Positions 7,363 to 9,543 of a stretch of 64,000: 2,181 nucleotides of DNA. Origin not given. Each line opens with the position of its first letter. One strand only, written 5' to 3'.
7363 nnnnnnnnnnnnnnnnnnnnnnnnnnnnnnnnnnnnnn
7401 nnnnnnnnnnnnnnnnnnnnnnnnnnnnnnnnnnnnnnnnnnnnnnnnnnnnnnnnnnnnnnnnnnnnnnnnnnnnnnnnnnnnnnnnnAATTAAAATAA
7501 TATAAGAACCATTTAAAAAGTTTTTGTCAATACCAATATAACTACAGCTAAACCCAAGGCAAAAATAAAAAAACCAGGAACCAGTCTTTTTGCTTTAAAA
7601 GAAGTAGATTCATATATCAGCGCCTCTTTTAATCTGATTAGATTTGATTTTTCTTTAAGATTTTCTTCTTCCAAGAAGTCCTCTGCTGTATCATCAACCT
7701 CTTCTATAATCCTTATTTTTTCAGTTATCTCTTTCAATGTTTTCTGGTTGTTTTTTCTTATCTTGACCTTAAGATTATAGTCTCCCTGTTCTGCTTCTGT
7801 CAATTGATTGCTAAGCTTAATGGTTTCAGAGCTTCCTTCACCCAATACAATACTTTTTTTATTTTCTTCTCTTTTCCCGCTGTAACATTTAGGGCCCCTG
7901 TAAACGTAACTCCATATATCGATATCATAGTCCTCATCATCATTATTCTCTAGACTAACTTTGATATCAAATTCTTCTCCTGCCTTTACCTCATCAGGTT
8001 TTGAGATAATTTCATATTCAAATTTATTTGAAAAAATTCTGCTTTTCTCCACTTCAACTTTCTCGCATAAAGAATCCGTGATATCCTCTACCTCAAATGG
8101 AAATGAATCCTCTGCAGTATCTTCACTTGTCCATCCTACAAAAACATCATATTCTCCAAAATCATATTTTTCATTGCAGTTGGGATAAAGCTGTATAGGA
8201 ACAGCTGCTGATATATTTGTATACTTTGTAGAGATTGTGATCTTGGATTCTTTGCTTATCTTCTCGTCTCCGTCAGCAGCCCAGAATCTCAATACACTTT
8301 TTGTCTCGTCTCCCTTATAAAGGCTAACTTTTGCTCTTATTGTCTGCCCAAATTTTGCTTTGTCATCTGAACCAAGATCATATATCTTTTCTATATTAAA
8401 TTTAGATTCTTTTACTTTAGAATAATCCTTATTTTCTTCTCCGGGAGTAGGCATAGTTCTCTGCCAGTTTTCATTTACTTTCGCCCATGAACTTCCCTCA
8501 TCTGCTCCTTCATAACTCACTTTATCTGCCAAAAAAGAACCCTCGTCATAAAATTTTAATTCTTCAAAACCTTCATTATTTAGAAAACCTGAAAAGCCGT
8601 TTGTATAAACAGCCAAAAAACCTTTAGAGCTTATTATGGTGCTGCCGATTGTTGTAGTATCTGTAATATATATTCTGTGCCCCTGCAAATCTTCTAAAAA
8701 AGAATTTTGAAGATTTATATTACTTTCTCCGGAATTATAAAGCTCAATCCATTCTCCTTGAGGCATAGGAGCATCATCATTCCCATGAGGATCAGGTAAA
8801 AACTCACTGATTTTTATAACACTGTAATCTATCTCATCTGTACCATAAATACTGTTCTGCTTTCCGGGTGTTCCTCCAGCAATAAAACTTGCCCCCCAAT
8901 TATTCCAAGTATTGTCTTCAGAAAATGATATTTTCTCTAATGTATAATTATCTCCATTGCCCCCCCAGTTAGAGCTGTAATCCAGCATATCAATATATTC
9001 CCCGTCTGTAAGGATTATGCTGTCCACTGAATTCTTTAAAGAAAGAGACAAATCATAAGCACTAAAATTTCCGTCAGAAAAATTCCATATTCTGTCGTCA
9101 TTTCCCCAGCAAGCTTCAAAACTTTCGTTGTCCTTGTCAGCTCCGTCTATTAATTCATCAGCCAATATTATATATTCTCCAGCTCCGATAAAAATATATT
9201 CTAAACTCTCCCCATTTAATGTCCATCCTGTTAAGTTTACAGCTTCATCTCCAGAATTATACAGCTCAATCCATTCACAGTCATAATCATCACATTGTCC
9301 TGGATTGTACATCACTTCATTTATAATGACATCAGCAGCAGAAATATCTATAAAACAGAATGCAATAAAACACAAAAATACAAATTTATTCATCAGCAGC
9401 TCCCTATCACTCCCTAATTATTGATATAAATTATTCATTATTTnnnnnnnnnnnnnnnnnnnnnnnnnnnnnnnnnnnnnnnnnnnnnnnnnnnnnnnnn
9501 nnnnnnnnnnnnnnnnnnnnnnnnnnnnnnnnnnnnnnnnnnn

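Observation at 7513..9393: Secreted protein with two lamin-tail domains and a PGF-CTERM-type anchor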

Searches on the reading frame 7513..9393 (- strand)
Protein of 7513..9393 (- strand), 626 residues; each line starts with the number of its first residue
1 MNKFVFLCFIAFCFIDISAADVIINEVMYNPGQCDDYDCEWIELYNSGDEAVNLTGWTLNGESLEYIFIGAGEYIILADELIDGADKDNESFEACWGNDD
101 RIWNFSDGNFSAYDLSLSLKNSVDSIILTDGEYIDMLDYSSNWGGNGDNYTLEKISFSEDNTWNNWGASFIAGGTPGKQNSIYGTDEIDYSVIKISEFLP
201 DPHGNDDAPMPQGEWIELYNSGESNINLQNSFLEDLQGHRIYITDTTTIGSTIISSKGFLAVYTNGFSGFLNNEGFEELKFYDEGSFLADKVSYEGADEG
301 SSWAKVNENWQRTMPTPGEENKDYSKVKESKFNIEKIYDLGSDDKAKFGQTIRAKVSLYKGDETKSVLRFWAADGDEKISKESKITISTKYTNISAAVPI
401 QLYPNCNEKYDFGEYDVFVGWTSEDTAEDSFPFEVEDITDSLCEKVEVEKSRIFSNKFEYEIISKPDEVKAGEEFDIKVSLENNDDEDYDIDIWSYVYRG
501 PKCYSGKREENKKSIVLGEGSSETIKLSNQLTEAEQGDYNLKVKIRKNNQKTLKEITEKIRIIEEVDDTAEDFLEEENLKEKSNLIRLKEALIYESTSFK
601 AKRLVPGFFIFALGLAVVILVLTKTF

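Call 3: search_protein_families(library=pfam, proteins=[window:7513-9393:-], max_evalue=10)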
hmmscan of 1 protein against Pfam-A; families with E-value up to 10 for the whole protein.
window:7513-9393:- (626 aa): 4 families
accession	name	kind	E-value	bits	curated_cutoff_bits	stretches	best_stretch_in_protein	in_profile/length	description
PF00932.25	LTD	-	1.2e-27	96.8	34.3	2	18-140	4-108/109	Lamin Tail Domain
PF19271.4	Nis1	-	0.025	15.6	27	1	463-548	8-82/114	Nis1 family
PF13584.12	BatD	-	0.083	14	24.1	1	465-541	4-71/92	BatD DUF11 like domain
PF06594.17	HCBP_related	-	0.26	11.7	21.4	1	114-158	1-33/42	Haemolysin-type calcium binding protein related domain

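Call 4: search_protein_families(library=ncbifam, proteins=[window:7513-9393:-], max_evalue=10)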
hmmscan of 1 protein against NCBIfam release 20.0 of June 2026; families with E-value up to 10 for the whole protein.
window:7513-9393:- (626 aa): 3 families
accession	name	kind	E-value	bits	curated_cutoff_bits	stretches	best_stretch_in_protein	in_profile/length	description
NF008004.0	PRK10733.1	equivalog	0.035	12.1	1008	1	442-569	458-577/644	ATP-dependent zinc metalloprotease FtsH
NF009690.0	PRK13211.1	equivalog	0.049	12.3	481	1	351-581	208-425/477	N-acetylglucosamine-binding protein GbpA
TIGR00437.1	feoB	equivalog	0.16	10.6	315.65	1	512-624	156-267/594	ferrous iron transport protein B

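Call 11: find_homologous_proteins(query=window:7513-9393:-)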
Query window:7513-9393:- (626 aa): 1200 proteins with E <= 0.001 among 8000 candidates; the best 120 are listed.
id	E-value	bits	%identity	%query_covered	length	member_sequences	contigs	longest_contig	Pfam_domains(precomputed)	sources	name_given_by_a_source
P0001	0.0e+0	1416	100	100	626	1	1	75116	PF00932.26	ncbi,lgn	-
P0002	0.0e+0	1168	81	100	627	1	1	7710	PF00932.26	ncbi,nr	ncbi:hypothetical protein GF361_01655 [Candidatus Woesearchaeota archaeon]|nr:hypothetical protein [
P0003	8.0e-287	971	70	100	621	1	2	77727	PF00932.26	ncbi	ncbi:MAG: lamin tail domain-containing protein [Candidatus Woesearchaeota archaeon]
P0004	5.4e-241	820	64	100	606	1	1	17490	PF00932.26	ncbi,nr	ncbi:lamin tail domain-containing protein [Candidatus Woesearchaeota archaeon]|nr:lamin tail domain-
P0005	3.9e-221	754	57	98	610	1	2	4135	PF00932.26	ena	-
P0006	2.1e-211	722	56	94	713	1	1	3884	PF00932.26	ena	-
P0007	1.4e-205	703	54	97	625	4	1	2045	PF00932.26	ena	-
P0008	4.4e-204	698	54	99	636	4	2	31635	PF00932.26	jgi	-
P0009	8.0e-202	690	53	98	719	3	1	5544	PF00932.26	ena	-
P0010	3.8e-195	668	57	87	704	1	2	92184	PF00932.26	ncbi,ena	-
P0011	1.0e-191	657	51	99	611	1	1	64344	PF00932.26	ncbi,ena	-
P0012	1.9e-187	643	50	98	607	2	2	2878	PF00932.26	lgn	-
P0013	6.6e-184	631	49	99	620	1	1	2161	PF00932.26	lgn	-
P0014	2.2e-182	626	50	96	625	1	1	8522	PF00932.26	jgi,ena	-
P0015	1.1e-173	597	48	98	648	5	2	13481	PF00932.26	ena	-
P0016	4.3e-173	595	43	70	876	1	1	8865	PF00932.26,PF00565.24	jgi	-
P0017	5.0e-166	572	48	91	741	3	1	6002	PF00932.26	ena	-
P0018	2.6e-160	553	40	96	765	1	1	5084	PF00932.26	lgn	-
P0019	2.0e-159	550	39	95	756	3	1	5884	PF00932.26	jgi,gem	-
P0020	3.5e-144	500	43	100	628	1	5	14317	PF00932.26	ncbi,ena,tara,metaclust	tara:strand:- start:1111 stop:2997 length:1887 start_codon:yes stop_codon:yes gene_type:complete|met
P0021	1.5e-143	498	44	99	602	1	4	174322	PF00932.26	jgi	-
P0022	1.6e-136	474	43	100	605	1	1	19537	PF00932.26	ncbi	-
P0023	8.6e-135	469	42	99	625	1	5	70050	PF00932.26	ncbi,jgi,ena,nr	ncbi:lamin tail domain-containing protein [Candidatus Woesearchaeota archaeon]|nr:lamin tail domain-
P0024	2.0e-131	458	41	95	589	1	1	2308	PF00932.26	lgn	-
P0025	1.4e-129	452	50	68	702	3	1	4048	PF00932.26,PF00565.24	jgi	-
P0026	3.8e-126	440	40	99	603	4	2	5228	PF00932.26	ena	-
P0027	2.3e-125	438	43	93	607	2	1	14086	PF00932.26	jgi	-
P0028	8.4e-124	432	39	96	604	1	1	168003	PF00932.26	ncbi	-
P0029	1.4e-122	428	44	69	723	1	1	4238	PF00932.26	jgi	-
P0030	2.3e-122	428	39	99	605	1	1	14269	PF00932.26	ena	-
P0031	1.1e-120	422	39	96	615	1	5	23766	PF00932.26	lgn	-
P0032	2.0e-120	421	39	96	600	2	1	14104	PF00932.26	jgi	jgi:hypothetical protein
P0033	3.0e-120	421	40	99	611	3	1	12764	PF00932.26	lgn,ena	-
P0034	6.3e-120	420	39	97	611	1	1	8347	PF00932.26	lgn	-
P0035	3.5e-119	417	39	96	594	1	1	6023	PF00932.26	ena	-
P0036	1.9e-118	415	43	76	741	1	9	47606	PF00932.26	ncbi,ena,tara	tara:strand:+ start:13062 stop:15287 length:2226 start_codon:yes stop_codon:yes gene_type:complete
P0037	3.9e-118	414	38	96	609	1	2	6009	PF00932.26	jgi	-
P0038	1.2e-117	412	46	69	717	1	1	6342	PF00932.26,PF00565.24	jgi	-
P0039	2.0e-116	408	38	99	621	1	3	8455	PF00932.26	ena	-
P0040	5.2e-116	407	39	95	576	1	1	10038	PF00932.26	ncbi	-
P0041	5.6e-116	407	37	99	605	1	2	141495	PF00932.26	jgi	-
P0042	4.9e-115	403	39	95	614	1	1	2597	PF00932.26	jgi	jgi:hypothetical protein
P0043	6.0e-115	403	37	96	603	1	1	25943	PF00932.26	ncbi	-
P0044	1.5e-113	399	38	99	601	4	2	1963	PF00932.26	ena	-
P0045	3.4e-113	397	36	100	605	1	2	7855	PF00932.26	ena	-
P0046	4.2e-113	397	44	68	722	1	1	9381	PF00932.26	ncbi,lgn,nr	ncbi:lamin tail domain-containing protein [Candidatus Woesearchaeota archaeon]|nr:lamin tail domain-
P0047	7.3e-113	396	39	92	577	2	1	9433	PF00932.26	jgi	-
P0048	8.1e-113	396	44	67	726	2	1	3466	PF00932.26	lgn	-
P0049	4.8e-112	394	37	97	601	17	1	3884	PF00932.26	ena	-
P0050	5.3e-112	393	48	71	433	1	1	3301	PF00932.26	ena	-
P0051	2.6e-111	391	36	97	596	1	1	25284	PF00932.26,PF26342.1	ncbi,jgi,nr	ncbi:lamin tail domain-containing protein [Candidatus Woesearchaeota archaeon]|nr:lamin tail domain-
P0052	3.2e-111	391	37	97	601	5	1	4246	PF00932.26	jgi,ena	-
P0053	1.3e-110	389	37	99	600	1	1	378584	PF00932.26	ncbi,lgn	-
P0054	2.1e-109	385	41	75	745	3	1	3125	PF00932.26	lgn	-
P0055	3.5e-109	384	37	99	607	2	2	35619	PF00932.26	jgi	-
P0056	7.9e-108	380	40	73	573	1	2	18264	PF00932.26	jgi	-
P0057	1.3e-107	379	38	95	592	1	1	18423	PF00932.26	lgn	-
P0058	1.4e-107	379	41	75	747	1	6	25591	PF00932.26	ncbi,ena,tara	tara:strand:+ start:9289 stop:11532 length:2244 start_codon:yes stop_codon:yes gene_type:complete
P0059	3.3e-107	378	35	98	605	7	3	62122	PF00932.26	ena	-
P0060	2.0e-106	375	43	69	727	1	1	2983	PF00932.26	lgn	-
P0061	2.1e-106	375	37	95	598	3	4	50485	PF00932.26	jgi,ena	-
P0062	3.4e-106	374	42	77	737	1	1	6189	PF00932.26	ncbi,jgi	-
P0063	2.8e-105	371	40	75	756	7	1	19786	PF00932.26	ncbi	-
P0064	9.2e-105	370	38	95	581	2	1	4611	PF00932.26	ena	-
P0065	2.0e-104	368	37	98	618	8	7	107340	PF00932.26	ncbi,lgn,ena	-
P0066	3.2e-104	368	38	93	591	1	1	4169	PF00932.26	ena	-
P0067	4.4e-104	367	38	98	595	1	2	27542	PF00932.26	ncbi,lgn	-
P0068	1.1e-102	363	36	97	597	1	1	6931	PF00932.26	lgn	-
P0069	1.7e-102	362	38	99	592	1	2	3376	PF00932.26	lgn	-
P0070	9.3e-102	360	37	96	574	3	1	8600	PF00932.26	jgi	-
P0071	1.5e-101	359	41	70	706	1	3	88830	PF00932.26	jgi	-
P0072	2.3e-101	358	38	93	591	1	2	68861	PF00932.26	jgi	-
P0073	5.6e-101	357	37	94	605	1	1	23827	PF00932.26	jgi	jgi:hypothetical protein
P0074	1.3e-98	349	36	98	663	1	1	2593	PF00932.26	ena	-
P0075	2.6e-97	345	36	100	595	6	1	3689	PF00932.26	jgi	-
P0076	3.4e-97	345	38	92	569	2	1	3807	PF00932.26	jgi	-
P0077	1.8e-96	342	36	99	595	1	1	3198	PF00932.26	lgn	-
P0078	5.5e-96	341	39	51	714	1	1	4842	PF00932.26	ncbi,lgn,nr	ncbi:lamin tail domain-containing protein [Candidatus Woesearchaeota archaeon]|nr:lamin tail domain-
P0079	3.6e-95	338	36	98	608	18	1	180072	PF00932.26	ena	-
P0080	1.6e-94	336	41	66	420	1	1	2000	PF00932.26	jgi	-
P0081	1.9e-94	335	40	44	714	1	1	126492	PF00932.26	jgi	-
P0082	4.6e-93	331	37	95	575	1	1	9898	PF00932.26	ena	-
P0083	9.0e-93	330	43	48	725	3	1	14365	PF00932.26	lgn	-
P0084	9.0e-93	330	35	48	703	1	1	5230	PF00932.26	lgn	-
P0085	5.6e-92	327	33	76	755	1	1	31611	PF00932.26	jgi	-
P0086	2.0e-91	325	42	72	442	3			PF00932.26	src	-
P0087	1.5e-90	323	37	97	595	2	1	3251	PF00932.26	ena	-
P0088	2.8e-90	322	36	94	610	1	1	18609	PF00932.26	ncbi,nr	ncbi:lamin tail domain-containing protein [Candidatus Woesearchaeota archaeon]|nr:lamin tail domain-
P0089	9.9e-88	313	35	86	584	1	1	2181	PF00932.26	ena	-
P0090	1.0e-87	313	35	97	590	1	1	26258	PF00932.26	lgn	-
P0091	2.8e-87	312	38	51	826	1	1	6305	PF00932.26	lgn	-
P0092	4.1e-86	308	37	51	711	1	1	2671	PF00932.26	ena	-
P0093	4.4e-86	308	42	42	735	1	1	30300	PF00932.26,PF00565.24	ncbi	-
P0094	4.9e-86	308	36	97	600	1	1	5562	PF00932.26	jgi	jgi:hypothetical protein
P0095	5.2e-86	308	32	65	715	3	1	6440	PF00932.26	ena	-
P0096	1.6e-85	306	36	98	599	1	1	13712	PF00932.26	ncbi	-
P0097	1.1e-84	303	37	50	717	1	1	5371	PF00932.26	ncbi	-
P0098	1.8e-84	303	36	49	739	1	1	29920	PF00932.26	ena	-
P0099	2.7e-84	302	36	98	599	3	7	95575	PF00932.26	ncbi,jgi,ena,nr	ncbi:lamin tail domain-containing protein [Candidatus Woesearchaeota archaeon]|nr:lamin tail domain-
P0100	9.5e-84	300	34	97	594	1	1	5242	PF00932.26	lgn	-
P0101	4.1e-83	298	39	50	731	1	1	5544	PF00932.26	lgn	-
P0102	5.4e-82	294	33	96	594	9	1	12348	PF00932.26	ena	-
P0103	1.8e-81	293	44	47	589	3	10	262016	PF00932.26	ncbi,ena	-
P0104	1.2e-80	290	32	92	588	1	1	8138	PF00932.26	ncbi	-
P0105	8.1e-80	287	37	51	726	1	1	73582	PF00932.26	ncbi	-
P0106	2.1e-79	286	33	97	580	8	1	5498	PF00932.26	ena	-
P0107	2.0e-78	283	39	72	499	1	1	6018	PF00932.26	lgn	-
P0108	3.1e-78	282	38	71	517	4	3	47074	PF00932.26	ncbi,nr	ncbi:MAG: lamin tail domain-containing protein [Nanoarchaeota archaeon]|nr:lamin tail domain-contain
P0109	2.6e-77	279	35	99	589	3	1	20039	PF00932.26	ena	-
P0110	6.8e-77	277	40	39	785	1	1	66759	PF00932.26,PF00565.24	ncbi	-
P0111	1.9e-76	276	38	48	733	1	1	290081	PF00932.26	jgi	jgi:hypothetical protein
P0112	3.8e-76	275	39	72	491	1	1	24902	PF00932.26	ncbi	-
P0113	5.3e-76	275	44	50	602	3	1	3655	PF00932.26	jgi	-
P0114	7.8e-76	274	37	51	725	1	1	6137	PF00932.26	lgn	-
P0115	1.2e-75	273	40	51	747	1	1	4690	PF00932.26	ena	-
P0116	1.9e-75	273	36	49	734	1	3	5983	PF00932.26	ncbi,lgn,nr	ncbi:lamin tail domain-containing protein [Candidatus Woesearchaeota archaeon]|nr:lamin tail domain-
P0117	2.4e-75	272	34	89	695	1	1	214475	PF00932.26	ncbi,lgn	-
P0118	1.9e-74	269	36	47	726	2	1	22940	PF00932.26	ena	-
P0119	2.2e-74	269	33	47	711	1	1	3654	PF00932.26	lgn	-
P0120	3.0e-73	265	38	70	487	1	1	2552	PF00932.26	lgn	-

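Call 16: search_protein_families(library=pfam, proteins=[P0016, P0038, P0110, P0093, P0006, P0010, P0018, P0036, P0046, P0091], max_evalue=0.01)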
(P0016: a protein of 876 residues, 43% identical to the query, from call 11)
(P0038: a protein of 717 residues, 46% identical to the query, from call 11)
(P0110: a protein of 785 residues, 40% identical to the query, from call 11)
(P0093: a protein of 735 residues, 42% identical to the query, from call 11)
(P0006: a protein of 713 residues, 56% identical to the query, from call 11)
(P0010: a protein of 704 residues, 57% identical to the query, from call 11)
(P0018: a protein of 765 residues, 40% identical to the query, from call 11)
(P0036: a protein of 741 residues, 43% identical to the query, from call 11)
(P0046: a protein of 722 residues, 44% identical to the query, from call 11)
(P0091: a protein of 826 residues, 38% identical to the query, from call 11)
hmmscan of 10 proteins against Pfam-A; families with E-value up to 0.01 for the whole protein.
P0016 (876 aa): 2 families
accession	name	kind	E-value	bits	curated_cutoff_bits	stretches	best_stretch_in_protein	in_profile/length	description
PF00932.25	LTD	-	6.8e-47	158.8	34.3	3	183-292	6-108/109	Lamin Tail Domain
PF00565.23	SNase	-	1.6e-17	64.3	21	1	341-440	1-106/107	Staphylococcal nuclease homologue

P0038 (717 aa): 2 families
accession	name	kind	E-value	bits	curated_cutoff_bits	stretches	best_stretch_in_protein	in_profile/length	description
PF00932.25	LTD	-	1.7e-21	77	34.3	2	290-396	4-108/109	Lamin Tail Domain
PF00565.23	SNase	-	1.5e-20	74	21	1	188-286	2-106/107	Staphylococcal nuclease homologue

P0110 (785 aa): 2 families
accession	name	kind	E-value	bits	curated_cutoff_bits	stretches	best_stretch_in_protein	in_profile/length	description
PF00565.23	SNase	-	7.9e-22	78.2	21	1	202-302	1-107/107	Staphylococcal nuclease homologue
PF00932.25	LTD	-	8.8e-17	61.9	34.3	1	18-142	5-107/109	Lamin Tail Domain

P0093 (735 aa): 2 families
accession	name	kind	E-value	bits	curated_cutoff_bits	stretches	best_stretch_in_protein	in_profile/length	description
PF00932.25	LTD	-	8.3e-35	119.9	34.3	2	24-148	6-108/109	Lamin Tail Domain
PF00565.23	SNase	-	1.9e-21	76.9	21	1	208-307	1-106/107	Staphylococcal nuclease homologue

P0006 (713 aa): 1 family
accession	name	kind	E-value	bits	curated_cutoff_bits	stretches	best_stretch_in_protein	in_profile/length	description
PF00932.25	LTD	-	2.8e-28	98.9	34.3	2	15-135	2-102/109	Lamin Tail Domain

P0010 (704 aa): 1 family
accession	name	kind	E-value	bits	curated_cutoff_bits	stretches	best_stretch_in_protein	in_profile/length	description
PF00932.25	LTD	-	9.4e-21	74.7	34.3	2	21-135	7-101/109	Lamin Tail Domain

P0018 (765 aa): 1 family
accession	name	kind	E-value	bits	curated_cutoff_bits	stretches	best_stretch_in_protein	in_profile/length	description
PF00932.25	LTD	-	4.2e-42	143.4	34.3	3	165-276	5-108/109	Lamin Tail Domain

P0036 (741 aa): 1 family
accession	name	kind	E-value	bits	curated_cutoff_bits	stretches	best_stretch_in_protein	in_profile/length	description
PF00932.25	LTD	-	9.6e-26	90.7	34.3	2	17-141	4-108/109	Lamin Tail Domain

P0046 (722 aa): 1 family
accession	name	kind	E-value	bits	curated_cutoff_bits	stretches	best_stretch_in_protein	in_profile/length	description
PF00932.25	LTD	-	4.5e-27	95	34.3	2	282-385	7-108/109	Lamin Tail Domain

P0091 (826 aa): 1 family
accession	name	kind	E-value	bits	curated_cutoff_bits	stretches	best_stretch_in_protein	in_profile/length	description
PF00932.25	LTD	-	9.9e-25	87.5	34.3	2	19-146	5-106/109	Lamin Tail Domain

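Call 24: find_encoding_contigs(protein=P0001, flank=10000, max_places=3)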
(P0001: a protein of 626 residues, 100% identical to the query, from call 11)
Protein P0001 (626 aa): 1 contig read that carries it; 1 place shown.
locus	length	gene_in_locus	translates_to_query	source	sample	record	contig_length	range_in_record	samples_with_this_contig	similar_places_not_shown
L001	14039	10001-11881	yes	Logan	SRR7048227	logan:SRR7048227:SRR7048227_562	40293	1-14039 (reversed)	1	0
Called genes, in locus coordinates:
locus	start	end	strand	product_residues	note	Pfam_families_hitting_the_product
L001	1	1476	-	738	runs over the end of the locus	PF00270:DEAD, PF04851:ResIII, PF22590:Cas3-like_C_2 (faint), PF21210:RNA_helicase_helical, PF00271:Helicase_C, PF02732:ERCC4, PF12826:HHH_2, PF14520:HHH_5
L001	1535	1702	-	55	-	-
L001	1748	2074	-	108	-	-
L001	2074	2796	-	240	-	-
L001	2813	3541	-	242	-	PF01963:TraB_PrgY_gumN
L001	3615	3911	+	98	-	-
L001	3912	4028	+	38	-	-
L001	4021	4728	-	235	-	-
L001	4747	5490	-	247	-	PF00705:PCNA_N, PF04139:Rad9 (weak), PF02144:Rad1 (weak), PF02747:PCNA_C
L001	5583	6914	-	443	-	PF00753:Lactamase_B (weak), PF12706:Lactamase_B_2 (weak), PF22505:RNase_J_b_CASP, PF07521:RMMBL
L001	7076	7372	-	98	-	PF00293:NUDIX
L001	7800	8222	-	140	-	-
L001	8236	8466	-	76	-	-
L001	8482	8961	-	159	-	-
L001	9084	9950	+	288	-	PF13353:Fer4_12 (weak), PF04055:Radical_SAM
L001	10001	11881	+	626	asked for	PF00932:LTD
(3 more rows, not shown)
